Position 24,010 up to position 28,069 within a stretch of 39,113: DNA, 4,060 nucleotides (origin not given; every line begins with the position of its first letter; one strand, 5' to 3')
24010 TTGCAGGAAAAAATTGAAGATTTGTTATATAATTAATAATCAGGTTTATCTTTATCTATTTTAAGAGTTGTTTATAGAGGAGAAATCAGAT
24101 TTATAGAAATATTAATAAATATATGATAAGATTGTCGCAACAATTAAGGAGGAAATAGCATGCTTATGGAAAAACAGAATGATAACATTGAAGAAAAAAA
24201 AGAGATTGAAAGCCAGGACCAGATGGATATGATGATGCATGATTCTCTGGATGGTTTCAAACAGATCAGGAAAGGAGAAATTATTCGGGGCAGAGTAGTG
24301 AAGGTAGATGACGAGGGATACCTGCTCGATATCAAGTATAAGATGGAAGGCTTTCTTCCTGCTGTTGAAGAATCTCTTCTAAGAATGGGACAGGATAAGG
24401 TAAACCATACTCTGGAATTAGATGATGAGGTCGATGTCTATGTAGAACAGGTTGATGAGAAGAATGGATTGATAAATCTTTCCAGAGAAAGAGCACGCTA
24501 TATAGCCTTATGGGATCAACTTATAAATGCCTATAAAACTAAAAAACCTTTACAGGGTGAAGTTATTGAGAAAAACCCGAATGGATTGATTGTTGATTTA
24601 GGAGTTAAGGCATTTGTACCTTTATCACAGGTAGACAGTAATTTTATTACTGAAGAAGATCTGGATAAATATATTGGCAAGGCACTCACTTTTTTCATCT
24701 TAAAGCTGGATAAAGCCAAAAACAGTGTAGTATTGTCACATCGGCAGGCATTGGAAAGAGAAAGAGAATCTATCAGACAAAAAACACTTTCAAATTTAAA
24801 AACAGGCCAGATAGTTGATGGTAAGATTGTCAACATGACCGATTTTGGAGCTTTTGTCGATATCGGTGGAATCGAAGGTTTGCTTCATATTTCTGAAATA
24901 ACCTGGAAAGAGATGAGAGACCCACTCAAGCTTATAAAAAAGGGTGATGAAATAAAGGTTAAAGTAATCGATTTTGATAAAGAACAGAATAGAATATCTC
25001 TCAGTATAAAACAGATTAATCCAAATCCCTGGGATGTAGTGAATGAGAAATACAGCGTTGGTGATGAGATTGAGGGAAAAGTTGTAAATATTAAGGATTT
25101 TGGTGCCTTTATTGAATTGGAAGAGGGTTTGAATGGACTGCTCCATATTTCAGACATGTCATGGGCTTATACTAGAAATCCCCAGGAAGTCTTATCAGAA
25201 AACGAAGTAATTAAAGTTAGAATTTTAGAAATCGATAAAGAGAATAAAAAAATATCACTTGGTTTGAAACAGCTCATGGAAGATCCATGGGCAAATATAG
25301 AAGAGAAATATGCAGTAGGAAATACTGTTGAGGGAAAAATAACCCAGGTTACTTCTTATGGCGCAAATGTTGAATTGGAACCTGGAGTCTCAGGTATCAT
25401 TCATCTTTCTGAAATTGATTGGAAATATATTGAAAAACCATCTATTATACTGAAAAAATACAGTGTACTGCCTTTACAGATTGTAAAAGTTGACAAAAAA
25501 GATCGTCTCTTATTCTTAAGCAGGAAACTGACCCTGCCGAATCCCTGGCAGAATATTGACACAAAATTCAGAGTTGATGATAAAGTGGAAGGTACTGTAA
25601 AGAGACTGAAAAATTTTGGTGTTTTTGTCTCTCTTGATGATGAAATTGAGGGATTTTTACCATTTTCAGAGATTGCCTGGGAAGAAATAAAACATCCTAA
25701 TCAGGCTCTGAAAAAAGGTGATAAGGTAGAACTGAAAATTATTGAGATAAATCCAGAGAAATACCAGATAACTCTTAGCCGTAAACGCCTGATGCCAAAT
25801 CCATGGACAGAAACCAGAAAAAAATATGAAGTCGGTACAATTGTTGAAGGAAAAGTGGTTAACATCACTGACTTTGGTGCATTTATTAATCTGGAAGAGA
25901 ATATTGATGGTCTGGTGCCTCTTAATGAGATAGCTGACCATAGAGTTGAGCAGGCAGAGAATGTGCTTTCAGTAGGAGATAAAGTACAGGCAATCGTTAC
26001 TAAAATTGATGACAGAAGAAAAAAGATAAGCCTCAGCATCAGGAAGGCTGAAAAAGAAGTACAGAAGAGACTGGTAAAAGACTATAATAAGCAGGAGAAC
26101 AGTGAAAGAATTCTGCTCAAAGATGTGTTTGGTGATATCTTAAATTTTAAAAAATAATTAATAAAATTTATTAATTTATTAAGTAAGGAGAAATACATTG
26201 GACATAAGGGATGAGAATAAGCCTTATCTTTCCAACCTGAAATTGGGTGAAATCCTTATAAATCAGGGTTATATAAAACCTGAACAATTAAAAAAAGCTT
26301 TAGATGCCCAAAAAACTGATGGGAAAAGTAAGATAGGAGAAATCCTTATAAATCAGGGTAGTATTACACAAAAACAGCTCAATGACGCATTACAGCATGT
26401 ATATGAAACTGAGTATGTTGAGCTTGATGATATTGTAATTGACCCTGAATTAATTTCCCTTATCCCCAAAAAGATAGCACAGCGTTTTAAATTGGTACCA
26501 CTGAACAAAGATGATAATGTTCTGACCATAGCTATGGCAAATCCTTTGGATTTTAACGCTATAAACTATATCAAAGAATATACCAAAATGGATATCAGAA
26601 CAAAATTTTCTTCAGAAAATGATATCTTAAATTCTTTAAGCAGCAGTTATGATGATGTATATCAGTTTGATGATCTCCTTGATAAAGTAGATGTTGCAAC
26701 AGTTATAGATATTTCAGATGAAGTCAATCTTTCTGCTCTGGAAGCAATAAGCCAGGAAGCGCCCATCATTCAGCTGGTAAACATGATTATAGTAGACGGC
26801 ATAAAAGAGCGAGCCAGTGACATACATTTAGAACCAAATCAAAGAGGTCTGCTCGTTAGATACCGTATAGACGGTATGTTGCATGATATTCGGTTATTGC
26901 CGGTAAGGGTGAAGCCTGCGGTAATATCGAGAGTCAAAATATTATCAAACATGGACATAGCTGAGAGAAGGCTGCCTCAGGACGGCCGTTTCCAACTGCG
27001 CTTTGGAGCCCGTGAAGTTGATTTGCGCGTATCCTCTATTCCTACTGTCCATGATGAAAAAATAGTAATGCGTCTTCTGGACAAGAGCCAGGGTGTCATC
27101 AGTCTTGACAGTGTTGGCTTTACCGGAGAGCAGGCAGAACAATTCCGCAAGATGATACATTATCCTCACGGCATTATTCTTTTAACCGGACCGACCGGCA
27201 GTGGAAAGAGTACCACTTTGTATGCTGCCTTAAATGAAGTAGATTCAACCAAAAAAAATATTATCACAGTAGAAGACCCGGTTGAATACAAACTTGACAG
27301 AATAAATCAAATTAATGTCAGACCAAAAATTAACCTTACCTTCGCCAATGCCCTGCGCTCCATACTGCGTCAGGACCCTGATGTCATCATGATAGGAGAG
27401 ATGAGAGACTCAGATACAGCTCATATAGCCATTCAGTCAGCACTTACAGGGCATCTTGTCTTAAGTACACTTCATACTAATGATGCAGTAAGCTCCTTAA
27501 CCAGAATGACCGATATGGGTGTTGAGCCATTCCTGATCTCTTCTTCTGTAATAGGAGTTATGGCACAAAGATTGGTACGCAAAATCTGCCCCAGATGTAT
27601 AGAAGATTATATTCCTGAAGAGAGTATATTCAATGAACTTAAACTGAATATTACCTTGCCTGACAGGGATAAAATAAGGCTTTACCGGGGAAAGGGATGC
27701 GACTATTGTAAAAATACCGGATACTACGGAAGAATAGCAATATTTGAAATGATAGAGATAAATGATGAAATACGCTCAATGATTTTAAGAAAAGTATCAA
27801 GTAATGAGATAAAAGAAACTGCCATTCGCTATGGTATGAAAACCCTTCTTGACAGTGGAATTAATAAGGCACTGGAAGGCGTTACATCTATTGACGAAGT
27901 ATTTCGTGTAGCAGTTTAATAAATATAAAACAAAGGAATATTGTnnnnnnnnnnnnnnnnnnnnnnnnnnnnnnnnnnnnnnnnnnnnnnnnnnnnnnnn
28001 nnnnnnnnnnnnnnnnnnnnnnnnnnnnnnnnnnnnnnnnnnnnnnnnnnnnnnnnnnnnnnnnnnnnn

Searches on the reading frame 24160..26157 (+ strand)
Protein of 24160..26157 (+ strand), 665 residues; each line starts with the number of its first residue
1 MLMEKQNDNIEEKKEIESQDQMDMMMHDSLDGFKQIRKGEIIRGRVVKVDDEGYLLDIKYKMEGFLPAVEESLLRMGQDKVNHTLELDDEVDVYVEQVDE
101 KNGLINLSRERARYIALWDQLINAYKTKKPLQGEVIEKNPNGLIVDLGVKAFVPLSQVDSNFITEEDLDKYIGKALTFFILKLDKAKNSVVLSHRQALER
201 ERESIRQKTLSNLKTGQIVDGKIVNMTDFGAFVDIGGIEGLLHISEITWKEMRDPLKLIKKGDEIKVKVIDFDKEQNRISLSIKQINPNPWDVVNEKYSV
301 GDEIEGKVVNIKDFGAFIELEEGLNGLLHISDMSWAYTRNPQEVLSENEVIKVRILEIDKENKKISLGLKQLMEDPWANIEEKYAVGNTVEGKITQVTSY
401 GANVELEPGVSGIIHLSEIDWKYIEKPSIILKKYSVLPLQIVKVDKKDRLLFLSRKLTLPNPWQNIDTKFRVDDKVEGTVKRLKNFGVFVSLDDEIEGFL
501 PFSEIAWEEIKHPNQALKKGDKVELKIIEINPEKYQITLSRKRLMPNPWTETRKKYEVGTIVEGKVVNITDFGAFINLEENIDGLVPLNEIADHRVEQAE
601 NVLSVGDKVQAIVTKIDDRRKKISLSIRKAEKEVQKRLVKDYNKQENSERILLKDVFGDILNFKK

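Call 5: search_protein_families(library=pfam, proteins=[window:24160-26157:+], max_evalue=0.00001)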
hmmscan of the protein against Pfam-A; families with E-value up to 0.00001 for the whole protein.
window:24160-26157:+ (665 aa): 6 families
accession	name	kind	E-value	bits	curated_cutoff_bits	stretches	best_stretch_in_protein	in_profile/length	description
PF00575.29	S1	-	1.2e-125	410.5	22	7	214-284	3-74/74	S1 RNA binding domain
PF23459.1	S1_RRP5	-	1.6e-36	125.2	27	1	475-540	6-71/72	RRP5 S1 domain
PF21710.3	Spt6_S1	-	8.7e-17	61.6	27.5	0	551-630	9-89/91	Spt6, S1/OB domain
PF13509.12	S1_2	-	1.2e-15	57.7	21.8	0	216-252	2-38/61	S1 domain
PF17092.11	PCB_OB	-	2.4e-07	31.9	27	0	294-357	25-99/111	Penicillin-binding protein OB-like domain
PF24685.1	OB_RRP5_4th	-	2.5e-06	27.8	31.5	0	486-530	24-71/92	RRP5 OB-fold domain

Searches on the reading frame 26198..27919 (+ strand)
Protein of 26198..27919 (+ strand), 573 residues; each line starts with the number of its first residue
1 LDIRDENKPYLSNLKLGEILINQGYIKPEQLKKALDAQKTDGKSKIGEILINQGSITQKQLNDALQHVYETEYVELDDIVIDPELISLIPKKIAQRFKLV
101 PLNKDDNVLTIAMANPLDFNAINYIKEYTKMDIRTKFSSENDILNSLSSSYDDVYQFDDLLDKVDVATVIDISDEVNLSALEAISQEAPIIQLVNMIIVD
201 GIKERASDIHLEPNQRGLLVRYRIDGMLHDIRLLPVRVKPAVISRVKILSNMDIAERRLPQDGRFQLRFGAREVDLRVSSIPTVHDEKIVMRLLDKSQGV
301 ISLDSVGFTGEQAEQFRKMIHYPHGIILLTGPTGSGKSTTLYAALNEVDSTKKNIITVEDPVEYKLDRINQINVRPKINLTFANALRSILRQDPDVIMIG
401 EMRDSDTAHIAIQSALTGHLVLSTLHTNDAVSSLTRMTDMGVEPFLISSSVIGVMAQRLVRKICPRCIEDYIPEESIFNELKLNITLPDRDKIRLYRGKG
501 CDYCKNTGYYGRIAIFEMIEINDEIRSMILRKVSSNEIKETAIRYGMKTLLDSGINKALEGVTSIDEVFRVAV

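Call 5: search_protein_families(library=pfam, proteins=[window:26198-27919:+], max_evalue=0.00001)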
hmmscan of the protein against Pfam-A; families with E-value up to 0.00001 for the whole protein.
window:26198-27919:+ (573 aa): 2 families
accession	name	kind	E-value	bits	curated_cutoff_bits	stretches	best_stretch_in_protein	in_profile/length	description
PF00437.27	T2SSE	-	1.6e-137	458.6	24.9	1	186-570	4-370/370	Type II/IV secretion system protein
PF05157.20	MshEN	-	2.5e-19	69.5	23.1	1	69-152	1-85/90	MshEN domain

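Call 61: search_protein_families(library=ncbifam, proteins=[window:26198-27916:+], max_evalue=0.00001)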
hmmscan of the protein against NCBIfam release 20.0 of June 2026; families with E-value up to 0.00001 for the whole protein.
window:26198-27916:+ (573 aa): 21 families
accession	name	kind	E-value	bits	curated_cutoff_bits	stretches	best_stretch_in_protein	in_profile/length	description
TIGR02533.1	type_II_gspE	equivalog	8.9e-185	615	630.25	1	88-571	3-485/486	type II secretion system ATPase GspE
TIGR02538.1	type_IV_pilB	equivalog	1e-181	605.4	675.65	1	15-572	1-562/564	type IV-A pilus assembly ATPase PilB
NF053534.1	T4PilAsmATPsTfpB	equivalog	2e-146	488.7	850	1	52-572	59-582/584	type IV pilus assembly ATPase TfpB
NF007755.0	PRK10436.1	equivalog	8.4e-140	466.5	617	1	92-572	12-459/465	type II secretion system protein GspE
NF041000.1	ATPase_ComGA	equivalog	1.4e-79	266.9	300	1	197-461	3-266/267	competence type IV pilus ATPase ComGA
TIGR01420.1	pilT_fam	subfamily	1.6e-51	175.6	319.1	1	196-462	4-270/343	PilT/PilU family type 4a pilus ATPase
TIGR02525.1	plasmid_TraJ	equivalog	1.2e-23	83.7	368.3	1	323-440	148-272/372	plasmid transfer ATPase TraJ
TIGR02524.1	dot_icm_DotB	equivalog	1.2e-20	74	463.3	1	323-437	133-256/358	Dot/Icm type IV secretion system ATPase DotB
NF008411.1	PRK11234.1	equivalog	3.3e-17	62.1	1170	1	15-154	483-620/723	cyclic di-3',5'-guanylate-activated glycosyltransferase NfrB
NF053729.1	c-di-GMP_motif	domain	1.7e-16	59.7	38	1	15-66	1-51/53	cyclic di-GMP-binding domain-containing protein, MshE-related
NF012033.0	PRK15489.1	equivalog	4.1e-16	58.3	537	1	14-151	491-627/703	glycosyl transferase family protein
TIGR02782.1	TrbB_P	equivalog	1.1e-15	57.7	304.55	1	308-440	121-255/303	P-type conjugative transfer ATPase TrbB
TIGR02788.1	VirB11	equivalog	2.8e-15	56.1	249.95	1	311-441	132-266/308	P-type DNA transfer ATPase VirB11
NF058587.1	archaellum_moto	equivalog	4.9e-15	55.3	550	1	327-441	278-397/527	archaellum flagellar ATPase motor FlaI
NF010469.0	PRK13894.1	subfamily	4.1e-14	52.7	508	1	308-438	134-265/320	conjugal transfer ATPase TrbB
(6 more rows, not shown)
